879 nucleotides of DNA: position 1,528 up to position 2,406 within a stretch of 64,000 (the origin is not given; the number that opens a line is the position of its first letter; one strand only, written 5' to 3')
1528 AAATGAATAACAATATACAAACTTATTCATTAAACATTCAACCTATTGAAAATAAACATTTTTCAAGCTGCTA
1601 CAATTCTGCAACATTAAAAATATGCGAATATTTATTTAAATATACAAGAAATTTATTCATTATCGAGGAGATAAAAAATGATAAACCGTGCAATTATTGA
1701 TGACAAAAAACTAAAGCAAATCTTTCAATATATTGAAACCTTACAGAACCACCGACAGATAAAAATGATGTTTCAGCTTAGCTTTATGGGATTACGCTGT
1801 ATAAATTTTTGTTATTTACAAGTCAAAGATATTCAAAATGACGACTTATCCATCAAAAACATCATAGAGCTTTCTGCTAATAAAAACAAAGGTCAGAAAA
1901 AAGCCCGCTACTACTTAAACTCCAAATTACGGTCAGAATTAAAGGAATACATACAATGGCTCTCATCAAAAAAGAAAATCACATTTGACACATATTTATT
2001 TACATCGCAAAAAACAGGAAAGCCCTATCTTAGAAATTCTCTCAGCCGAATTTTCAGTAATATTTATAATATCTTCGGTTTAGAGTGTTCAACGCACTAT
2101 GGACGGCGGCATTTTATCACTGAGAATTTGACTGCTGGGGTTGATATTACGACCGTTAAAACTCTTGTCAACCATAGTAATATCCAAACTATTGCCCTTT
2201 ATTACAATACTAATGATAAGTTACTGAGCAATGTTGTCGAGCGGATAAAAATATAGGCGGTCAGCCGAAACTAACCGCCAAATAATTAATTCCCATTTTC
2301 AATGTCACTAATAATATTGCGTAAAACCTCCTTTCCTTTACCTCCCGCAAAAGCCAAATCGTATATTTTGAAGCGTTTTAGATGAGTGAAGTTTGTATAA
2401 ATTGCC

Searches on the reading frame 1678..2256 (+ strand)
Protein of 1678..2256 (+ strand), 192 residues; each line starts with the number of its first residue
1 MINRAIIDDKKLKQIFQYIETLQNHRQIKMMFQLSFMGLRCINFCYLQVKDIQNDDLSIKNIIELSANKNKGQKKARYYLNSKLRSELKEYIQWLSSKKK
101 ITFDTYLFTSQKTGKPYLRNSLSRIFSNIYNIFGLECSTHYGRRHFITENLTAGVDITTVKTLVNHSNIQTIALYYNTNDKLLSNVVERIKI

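Call 48: search_protein_families(library=pfam, proteins=[window:1678-2256:+], max_evalue=0.0001)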
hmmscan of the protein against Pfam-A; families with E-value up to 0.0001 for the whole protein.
window:1678-2256:+ (192 aa): 1 family
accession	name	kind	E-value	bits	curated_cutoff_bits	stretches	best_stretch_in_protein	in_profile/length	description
PF00589.27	Phage_integrase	-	4.2e-17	62.9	27.1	1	7-180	3-170/172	Phage integrase family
